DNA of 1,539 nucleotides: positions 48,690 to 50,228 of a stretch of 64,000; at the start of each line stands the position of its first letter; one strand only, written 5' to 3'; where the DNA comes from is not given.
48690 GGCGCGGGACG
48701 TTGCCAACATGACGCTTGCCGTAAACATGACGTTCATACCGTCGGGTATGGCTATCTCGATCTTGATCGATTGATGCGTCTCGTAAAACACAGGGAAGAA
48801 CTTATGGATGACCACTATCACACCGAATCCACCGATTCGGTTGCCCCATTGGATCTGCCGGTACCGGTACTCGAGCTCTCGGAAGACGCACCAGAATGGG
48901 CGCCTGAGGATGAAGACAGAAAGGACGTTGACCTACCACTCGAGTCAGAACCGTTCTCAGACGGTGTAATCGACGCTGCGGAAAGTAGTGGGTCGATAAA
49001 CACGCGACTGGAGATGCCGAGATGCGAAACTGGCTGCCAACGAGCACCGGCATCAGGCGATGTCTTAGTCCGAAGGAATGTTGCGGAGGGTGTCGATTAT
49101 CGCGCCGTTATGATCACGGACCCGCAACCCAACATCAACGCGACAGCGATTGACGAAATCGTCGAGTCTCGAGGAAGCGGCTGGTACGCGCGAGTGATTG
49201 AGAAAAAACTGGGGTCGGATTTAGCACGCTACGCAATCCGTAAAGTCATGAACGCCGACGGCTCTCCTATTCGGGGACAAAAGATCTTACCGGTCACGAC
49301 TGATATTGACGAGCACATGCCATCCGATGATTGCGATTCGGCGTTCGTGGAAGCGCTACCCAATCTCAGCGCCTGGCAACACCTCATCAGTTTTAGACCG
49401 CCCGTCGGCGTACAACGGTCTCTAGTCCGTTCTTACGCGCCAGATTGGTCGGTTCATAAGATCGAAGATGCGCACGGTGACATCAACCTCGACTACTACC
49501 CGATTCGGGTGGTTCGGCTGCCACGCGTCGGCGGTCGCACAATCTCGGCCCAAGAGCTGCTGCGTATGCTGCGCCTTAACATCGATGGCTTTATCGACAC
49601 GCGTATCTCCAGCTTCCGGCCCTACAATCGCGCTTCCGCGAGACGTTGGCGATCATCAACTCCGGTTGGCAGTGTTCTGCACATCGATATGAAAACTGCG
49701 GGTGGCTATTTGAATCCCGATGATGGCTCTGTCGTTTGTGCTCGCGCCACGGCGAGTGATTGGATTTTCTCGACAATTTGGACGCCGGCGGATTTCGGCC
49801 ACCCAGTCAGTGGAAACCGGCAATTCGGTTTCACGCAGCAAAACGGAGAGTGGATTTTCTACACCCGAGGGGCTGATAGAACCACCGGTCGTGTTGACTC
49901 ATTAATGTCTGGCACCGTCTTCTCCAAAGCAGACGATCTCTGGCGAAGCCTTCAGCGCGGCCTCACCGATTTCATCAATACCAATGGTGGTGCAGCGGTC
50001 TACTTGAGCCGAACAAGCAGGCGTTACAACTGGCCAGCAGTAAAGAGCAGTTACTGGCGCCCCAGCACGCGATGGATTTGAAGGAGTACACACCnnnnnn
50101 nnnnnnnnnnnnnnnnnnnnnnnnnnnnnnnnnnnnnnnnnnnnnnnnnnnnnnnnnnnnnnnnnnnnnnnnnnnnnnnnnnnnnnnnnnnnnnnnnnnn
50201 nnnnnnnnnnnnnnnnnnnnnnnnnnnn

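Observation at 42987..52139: Orphan LuxR-linked 8-gene operon: six unknown proteins plus a cytoplasmic S8 subtilase, an LCAT-like lipase and a paralogous-domain protein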

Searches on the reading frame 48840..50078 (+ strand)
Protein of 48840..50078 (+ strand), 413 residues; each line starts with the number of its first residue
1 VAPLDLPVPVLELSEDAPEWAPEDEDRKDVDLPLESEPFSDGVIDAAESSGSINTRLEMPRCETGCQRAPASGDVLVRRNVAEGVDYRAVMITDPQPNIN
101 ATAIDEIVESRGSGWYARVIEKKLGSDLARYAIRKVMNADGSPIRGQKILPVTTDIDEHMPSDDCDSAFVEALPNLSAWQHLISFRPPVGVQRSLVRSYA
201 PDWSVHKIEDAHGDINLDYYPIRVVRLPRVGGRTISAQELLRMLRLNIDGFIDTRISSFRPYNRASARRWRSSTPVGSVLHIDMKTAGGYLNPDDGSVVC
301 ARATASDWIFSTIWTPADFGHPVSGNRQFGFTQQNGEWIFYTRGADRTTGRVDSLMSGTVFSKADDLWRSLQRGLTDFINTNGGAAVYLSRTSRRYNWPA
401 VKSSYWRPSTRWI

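Call 9: find_homologous_proteins(query=window:48840-50078:+)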
Query window:48840-50078:+ (413 aa): 208 proteins with E <= 0.001 among 7165 candidates; the best 120 are listed.
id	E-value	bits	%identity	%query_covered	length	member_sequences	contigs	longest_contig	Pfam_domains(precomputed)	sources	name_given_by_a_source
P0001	1.2e-85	306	58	59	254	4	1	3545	-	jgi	jgi:hypothetical protein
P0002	1.2e-85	306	54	60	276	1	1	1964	-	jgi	jgi:hypothetical protein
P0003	1.5e-83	299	56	59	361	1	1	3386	-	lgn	-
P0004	6.8e-78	280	55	57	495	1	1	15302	PF05708.19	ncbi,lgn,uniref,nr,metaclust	ncbi:hypothetical protein AWB81_07019 [Caballeronia arationis]|uniref:hypothetical protein n=1 Tax=C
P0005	1.5e-77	279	52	57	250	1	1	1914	-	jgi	jgi:hypothetical protein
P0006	5.1e-77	277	51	58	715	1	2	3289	PF01520.24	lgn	-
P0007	8.7e-77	277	52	58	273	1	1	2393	-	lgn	-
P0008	2.2e-76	275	53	59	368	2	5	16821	-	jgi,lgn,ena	-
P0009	3.6e-76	275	51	60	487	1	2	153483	-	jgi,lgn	-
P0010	2.9e-75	272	50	58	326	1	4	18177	-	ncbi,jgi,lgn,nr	ncbi:MAG: hypothetical protein QOG44_1664 [Acidimicrobiaceae bacterium]|jgi:hypothetical protein|nr:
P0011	2.0e-74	269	52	57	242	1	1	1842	-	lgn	-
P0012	9.9e-72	260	50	59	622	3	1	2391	PF01520.24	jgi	jgi:hypothetical protein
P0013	3.0e-71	258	50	57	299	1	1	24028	-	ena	-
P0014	2.6e-70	255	49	59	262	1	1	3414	-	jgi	jgi:hypothetical protein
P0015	3.2e-70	255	46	58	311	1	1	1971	-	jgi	jgi:hypothetical protein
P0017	5.9e-69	251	51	56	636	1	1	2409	-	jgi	jgi:hypothetical protein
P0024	1.9e-63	233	49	57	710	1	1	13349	PF12385.15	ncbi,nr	ncbi:MAG: hypothetical protein H8F28_15755 [Fibrella sp.]|nr:hypothetical protein [Armatimonadota ba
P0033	1.2e-60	224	45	56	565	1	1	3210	-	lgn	-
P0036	9.9e-60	221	42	58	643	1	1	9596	PF02450.22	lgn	-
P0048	2.5e-57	213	42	60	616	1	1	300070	PF11949.15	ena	-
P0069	2.1e-53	200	44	55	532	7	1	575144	PF12385.15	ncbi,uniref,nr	ncbi:papain-like cysteine protease family protein [Nocardioides gansuensis]|uniref:papain-like cyste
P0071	3.0e-53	199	43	56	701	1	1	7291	-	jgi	jgi:hypothetical protein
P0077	1.2e-52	197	43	58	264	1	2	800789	-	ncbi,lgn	ncbi:hypothetical protein [Rhizobium sp. LEGMi135b]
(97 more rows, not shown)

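Call 15: find_encoding_contigs(protein=P0077, flank=8000, max_places=1)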
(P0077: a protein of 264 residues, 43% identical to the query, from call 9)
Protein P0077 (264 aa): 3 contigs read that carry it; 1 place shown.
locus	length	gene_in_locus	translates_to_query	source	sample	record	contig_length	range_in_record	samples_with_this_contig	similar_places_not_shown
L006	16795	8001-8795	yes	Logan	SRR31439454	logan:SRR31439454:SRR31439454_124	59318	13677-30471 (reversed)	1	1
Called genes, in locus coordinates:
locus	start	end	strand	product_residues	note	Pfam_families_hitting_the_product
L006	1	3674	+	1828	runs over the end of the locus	-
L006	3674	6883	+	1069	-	-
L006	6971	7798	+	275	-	-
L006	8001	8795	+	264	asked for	-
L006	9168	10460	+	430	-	PF04273:BLH_phosphatase, PF00753:Lactamase_B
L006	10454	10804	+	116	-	PF01022:HTH_5, PF12840:HTH_20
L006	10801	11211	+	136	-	PF04143:Sulf_transp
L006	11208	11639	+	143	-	PF20398:DUF6691, PF04143:Sulf_transp (weak)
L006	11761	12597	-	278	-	PF00528:BPD_transp_1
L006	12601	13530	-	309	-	PF00528:BPD_transp_1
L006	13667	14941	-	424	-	PF01547:SBP_bac_1, PF13416:SBP_bac_8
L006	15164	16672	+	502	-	-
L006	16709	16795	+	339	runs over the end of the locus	PF00356:LacI, PF00532:Peripla_BP_1, PF13407:Peripla_BP_4, PF13377:Peripla_BP_3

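Call 16: find_encoding_contigs(protein=P0069, flank=8000, max_places=1)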
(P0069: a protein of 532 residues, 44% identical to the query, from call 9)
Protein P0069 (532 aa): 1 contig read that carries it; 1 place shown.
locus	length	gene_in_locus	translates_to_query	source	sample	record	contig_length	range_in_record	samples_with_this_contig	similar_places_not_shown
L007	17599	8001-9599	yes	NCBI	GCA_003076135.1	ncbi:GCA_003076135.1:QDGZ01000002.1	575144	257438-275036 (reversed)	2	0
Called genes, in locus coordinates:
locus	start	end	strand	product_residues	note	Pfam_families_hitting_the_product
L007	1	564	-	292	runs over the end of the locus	PF04542:Sigma70_r2, PF08281:Sigma70_r4_2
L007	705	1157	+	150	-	PF02627:CMD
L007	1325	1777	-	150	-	PF18029:Glyoxalase_6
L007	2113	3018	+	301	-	PF10137:CAP12-PCTIR_TIR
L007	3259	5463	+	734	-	PF13401:AAA_22 (faint), PF25872:HTH_77, PF13424:TPR_12 (faint), PF00196:GerE (weak)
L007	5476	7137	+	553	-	PF01266:DAO (faint), PF01494:FAD_binding_3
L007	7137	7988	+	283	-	PF12385:Peptidase_C70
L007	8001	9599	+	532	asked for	PF12385:Peptidase_C70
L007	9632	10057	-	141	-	-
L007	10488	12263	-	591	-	-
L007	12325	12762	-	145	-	PF04343:DUF488, PF22751:DUF488-N3a (weak)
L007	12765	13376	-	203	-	PF04343:DUF488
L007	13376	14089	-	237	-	PF22557:DuOB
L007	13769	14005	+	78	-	-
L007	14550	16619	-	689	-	PF01935:DUF87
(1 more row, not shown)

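Call 17: find_encoding_contigs(protein=P0048, flank=8000, max_places=1)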
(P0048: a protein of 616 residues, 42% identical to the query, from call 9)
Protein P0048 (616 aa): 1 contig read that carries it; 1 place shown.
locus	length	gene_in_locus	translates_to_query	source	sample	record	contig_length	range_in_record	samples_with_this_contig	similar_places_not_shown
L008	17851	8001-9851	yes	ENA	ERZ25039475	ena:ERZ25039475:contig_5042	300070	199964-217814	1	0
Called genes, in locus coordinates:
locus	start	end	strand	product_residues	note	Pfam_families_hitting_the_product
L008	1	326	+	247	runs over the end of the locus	-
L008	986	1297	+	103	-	-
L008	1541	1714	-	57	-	-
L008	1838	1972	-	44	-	-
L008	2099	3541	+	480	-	-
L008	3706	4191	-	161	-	PF01609:DDE_Tnp_1, PF13612:DDE_Tnp_1_3 (faint)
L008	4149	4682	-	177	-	PF05598:DUF772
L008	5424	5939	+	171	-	-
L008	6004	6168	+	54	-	-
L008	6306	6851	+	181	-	-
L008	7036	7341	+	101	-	-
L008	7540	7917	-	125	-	-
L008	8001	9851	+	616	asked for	PF11949:DUF3466 (faint)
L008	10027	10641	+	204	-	PF20305:pYEATS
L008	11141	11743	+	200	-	-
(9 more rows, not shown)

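Call 22: search_protein_families(library=pfam, proteins=[P0004, P0006, P0009, P0012, P0017, P0024, P0033, P0036, P0048, P0071], max_evalue=0.01)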
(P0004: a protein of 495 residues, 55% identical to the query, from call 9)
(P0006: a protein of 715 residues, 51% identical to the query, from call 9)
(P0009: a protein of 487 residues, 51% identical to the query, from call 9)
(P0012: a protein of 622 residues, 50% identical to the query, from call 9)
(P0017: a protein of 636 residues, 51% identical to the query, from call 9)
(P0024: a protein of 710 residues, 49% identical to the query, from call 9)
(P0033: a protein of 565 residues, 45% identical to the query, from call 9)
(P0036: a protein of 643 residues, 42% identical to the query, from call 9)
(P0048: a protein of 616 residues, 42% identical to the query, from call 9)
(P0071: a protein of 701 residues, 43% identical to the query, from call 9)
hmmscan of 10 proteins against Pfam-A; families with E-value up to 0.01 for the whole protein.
P0004 (495 aa): 2 families
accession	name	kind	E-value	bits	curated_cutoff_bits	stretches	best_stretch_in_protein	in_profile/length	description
PF05708.18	Peptidase_C92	-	2e-06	28.4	27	1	47-124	17-99/166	Permuted papain-like amidase enzyme, YaeF/YiiX, C92 family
PF00877.26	NLPC_P60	-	0.0036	17.7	23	0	55-89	62-97/105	NlpC/P60 family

P0006 (715 aa): 1 family
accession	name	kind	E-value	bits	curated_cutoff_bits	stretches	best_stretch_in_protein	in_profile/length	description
PF01520.23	Amidase_3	-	6.9e-37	127.6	27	1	7-185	2-172/174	N-acetylmuramoyl-L-alanine amidase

P0009 (487 aa): 1 family
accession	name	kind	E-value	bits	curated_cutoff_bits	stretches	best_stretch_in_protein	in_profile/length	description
PF00691.25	OmpA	-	0.00011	23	27.2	1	39-107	2-65/98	OmpA family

P0012 (622 aa): 1 family
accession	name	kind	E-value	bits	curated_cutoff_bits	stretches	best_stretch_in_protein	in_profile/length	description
PF01520.23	Amidase_3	-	4e-07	30.7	27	1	1-103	72-173/174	N-acetylmuramoyl-L-alanine amidase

P0017 (636 aa): 0 families

P0024 (710 aa): 2 families
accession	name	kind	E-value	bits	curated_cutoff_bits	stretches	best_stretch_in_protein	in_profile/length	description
PF12385.14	Peptidase_C70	-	3.8e-57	192.6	19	2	49-173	7-136/141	Papain-like cysteine protease AvrRpt2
PF13529.12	Peptidase_C39_2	-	0.00071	20.6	24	0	49-166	3-143/143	Peptidase_C39 like family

P0033 (565 aa): 0 families

P0036 (643 aa): 2 families
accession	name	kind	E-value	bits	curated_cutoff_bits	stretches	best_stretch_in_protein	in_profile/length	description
PF02450.21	LCAT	-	1.2e-07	31.7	21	1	95-257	88-225/392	Lecithin:cholesterol acyltransferase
PF12697.13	Abhydrolase_6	-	0.0094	17.1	26.3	0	97-190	44-124/217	Alpha/beta hydrolase family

P0048 (616 aa): 1 family
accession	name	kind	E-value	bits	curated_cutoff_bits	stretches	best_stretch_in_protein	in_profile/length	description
PF11949.14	DUF3466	-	2.6e-08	33.3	25.1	2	417-484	383-449/609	Protein of unknown function (DUF3466)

P0071 (701 aa): 0 families
